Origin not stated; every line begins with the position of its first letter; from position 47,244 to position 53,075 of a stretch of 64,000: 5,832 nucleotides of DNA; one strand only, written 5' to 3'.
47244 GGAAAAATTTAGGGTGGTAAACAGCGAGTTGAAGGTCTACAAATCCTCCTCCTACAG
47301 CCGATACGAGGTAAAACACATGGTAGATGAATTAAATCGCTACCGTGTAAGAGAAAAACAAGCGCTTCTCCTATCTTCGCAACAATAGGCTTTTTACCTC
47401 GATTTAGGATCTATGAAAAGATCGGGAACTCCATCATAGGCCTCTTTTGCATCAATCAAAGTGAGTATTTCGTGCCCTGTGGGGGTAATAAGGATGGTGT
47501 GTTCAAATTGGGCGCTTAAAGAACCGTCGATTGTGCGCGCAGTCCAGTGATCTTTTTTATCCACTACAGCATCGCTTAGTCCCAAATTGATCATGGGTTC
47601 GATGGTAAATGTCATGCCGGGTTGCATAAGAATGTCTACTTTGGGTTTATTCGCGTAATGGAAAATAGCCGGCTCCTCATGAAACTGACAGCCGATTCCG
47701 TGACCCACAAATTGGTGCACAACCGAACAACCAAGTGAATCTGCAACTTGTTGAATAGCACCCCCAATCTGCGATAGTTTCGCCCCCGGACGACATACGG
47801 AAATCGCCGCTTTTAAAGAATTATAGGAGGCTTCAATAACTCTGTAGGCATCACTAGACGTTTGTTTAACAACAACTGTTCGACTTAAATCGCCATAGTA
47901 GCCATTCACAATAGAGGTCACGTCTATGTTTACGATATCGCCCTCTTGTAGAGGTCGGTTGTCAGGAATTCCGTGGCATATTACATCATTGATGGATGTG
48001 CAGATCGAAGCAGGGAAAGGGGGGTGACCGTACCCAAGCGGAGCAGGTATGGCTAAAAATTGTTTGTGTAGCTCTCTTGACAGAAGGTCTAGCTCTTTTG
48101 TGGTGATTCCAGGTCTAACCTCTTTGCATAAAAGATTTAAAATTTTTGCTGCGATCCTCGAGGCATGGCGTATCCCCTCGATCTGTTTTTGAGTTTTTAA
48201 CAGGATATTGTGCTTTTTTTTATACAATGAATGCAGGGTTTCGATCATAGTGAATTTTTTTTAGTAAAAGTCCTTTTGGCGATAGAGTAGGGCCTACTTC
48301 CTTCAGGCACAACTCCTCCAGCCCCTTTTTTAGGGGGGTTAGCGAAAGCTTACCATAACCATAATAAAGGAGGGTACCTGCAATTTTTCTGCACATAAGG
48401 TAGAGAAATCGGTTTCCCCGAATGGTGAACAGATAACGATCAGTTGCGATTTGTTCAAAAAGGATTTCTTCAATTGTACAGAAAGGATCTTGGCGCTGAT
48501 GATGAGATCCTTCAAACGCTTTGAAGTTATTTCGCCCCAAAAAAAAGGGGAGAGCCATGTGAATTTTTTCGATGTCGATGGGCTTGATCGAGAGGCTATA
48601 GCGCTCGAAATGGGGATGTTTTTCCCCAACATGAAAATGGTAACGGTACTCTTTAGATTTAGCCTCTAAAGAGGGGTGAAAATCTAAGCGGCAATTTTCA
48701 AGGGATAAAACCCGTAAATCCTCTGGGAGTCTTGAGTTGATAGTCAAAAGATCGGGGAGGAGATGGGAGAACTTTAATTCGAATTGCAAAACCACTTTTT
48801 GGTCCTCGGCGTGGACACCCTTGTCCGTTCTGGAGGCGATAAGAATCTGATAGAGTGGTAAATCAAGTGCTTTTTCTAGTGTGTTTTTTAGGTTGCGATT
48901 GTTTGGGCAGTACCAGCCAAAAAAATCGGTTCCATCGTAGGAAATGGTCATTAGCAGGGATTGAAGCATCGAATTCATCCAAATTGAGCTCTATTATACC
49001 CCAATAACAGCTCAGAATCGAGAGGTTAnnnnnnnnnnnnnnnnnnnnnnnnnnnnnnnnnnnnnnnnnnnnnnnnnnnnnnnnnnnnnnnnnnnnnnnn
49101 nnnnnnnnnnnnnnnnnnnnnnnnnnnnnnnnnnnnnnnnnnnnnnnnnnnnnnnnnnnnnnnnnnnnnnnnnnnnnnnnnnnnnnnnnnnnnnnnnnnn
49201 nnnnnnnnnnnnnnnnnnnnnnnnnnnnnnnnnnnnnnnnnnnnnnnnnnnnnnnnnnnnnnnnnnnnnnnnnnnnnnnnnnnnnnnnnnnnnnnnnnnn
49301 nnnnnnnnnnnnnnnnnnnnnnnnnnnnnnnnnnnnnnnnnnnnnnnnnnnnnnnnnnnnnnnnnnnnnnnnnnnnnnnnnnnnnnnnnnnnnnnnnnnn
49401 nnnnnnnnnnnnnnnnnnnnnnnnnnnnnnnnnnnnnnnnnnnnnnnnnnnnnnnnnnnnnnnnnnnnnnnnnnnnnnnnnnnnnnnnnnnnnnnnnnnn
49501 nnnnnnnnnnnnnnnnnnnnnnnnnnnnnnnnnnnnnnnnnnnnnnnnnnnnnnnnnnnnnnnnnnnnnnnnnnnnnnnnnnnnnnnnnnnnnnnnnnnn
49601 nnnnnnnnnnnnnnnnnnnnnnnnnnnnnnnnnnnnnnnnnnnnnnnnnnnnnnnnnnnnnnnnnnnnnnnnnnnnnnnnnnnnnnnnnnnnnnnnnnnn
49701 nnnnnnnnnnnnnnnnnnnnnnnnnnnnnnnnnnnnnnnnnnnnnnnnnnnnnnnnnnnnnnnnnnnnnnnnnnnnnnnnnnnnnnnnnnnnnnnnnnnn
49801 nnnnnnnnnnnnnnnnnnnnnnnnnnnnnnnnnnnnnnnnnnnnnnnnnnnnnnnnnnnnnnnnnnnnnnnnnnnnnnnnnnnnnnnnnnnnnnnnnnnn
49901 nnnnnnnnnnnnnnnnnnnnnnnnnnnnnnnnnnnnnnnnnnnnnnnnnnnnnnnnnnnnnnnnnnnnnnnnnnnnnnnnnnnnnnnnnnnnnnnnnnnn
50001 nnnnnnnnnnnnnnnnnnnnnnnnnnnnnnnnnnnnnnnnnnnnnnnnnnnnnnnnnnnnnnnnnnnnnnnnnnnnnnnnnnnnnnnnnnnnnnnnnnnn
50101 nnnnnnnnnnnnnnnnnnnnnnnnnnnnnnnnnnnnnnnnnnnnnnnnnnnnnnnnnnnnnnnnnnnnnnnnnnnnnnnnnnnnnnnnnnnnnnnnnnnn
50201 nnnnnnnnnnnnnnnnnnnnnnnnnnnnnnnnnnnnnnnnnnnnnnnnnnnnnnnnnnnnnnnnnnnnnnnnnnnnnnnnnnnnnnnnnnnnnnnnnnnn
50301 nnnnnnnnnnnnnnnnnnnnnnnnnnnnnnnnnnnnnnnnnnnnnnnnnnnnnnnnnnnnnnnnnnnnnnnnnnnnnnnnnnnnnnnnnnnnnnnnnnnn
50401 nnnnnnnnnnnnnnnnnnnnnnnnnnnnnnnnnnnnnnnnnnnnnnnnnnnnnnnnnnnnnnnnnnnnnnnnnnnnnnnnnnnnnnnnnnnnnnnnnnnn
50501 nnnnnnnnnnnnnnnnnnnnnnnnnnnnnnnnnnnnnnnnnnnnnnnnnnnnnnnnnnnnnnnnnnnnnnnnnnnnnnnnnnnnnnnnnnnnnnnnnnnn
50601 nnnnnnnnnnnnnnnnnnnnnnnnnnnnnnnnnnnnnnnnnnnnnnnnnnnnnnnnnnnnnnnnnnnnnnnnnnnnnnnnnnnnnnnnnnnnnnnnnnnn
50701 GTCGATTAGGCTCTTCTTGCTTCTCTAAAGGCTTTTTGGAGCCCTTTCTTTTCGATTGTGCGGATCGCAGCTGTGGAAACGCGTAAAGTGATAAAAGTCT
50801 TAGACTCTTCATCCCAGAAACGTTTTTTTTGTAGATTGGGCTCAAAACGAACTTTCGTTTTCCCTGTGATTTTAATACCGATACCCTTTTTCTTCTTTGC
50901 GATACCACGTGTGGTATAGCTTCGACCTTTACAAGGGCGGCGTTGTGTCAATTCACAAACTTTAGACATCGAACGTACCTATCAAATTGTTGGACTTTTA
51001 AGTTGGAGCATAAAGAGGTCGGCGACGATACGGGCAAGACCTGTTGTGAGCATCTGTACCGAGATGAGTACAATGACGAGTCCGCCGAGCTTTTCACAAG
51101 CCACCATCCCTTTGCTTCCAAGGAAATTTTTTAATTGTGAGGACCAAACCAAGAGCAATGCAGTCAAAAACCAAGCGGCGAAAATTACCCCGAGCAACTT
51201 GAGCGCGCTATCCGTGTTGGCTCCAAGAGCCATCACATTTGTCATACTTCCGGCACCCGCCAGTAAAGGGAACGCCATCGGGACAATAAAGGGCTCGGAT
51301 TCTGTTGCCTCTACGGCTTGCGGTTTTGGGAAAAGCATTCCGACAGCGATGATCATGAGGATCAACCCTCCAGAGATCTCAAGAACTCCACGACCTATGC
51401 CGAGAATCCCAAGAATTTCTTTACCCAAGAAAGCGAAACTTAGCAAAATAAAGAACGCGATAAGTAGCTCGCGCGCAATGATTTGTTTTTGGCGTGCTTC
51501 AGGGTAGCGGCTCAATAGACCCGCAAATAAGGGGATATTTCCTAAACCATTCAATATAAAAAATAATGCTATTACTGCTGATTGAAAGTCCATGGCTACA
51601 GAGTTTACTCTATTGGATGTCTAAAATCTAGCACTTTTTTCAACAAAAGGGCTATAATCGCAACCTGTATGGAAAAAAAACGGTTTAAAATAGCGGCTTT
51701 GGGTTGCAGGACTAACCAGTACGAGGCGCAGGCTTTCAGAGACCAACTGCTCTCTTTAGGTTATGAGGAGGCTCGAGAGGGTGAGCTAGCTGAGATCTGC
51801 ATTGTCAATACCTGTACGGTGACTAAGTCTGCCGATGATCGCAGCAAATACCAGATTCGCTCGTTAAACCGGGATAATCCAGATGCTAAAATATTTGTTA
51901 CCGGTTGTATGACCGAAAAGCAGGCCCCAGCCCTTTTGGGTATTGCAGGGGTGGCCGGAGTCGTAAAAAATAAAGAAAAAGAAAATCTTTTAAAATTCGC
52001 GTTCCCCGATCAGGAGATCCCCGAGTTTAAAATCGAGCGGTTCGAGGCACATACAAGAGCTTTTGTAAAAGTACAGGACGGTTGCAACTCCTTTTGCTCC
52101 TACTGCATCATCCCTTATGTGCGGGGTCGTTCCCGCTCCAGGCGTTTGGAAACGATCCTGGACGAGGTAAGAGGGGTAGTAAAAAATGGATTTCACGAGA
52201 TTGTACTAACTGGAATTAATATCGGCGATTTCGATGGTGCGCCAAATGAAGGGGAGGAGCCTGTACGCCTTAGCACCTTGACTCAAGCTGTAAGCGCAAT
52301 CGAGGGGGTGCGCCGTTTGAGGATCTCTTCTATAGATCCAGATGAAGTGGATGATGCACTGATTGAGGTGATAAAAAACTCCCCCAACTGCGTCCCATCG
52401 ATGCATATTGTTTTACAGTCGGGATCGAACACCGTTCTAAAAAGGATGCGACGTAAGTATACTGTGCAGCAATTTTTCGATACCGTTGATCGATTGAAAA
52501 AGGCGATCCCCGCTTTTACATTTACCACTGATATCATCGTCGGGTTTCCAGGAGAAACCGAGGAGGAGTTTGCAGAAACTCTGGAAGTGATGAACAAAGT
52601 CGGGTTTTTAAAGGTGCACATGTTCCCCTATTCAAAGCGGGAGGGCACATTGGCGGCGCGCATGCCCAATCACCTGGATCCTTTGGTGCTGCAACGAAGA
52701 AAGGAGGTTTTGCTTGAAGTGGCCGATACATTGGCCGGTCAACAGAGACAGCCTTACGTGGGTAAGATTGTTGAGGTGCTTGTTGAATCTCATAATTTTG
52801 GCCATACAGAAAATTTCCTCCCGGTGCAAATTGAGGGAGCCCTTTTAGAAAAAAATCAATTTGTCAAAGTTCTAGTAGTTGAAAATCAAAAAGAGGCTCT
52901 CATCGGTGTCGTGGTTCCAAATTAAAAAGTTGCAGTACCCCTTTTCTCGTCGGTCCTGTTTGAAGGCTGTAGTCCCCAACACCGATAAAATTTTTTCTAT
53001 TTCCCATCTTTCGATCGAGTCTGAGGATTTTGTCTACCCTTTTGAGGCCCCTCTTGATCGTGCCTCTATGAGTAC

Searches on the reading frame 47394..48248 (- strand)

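Call 79: search_protein_families(library=pfam, proteins=[window:47394-48248:-], max_evalue=0.000001)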
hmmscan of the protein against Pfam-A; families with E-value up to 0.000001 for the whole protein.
window:47394-48248:- (284 aa): 1 family
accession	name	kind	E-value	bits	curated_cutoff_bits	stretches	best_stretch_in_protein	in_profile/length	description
PF00557.29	Peptidase_M24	-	1.9e-51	175.2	23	1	24-256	1-208/208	Metallopeptidase family M24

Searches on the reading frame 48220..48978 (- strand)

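Call 79: search_protein_families(library=pfam, proteins=[window:48220-48978:-], max_evalue=0.000001)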
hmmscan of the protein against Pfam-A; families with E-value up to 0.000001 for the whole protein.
window:48220-48978:- (252 aa): 1 family
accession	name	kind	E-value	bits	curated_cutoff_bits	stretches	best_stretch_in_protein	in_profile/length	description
PF01416.25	PseudoU_synth_1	-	1e-17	65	23.3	1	146-245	5-108/108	tRNA pseudouridine synthase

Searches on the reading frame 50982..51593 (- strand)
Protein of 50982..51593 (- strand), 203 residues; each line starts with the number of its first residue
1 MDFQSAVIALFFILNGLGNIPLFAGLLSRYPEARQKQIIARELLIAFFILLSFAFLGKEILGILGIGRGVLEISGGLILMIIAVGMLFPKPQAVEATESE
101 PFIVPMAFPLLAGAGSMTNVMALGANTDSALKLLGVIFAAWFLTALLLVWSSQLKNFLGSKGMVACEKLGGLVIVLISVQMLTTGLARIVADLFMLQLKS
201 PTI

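Call 79: search_protein_families(library=pfam, proteins=[window:50982-51593:-], max_evalue=0.000001)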
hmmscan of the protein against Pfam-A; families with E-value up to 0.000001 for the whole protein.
window:50982-51593:- (203 aa): 1 family
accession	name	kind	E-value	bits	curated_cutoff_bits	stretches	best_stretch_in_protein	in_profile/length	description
PF01914.23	MarC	-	7.7e-43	146.7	23.9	1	3-189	4-202/203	MarC family integral membrane protein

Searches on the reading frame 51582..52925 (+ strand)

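Call 79: search_protein_families(library=pfam, proteins=[window:51582-52925:+], max_evalue=0.000001)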
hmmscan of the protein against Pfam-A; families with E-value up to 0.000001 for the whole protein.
window:51582-52925:+ (447 aa): 2 families
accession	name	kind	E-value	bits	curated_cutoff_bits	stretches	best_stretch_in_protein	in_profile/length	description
PF04055.27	Radical_SAM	-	6.2e-28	98.5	29.5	1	163-335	2-164/166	Radical SAM superfamily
PF00919.26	UPF0004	-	1.5e-21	76.7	27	1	34-121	1-89/98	Uncharacterized protein family UPF0004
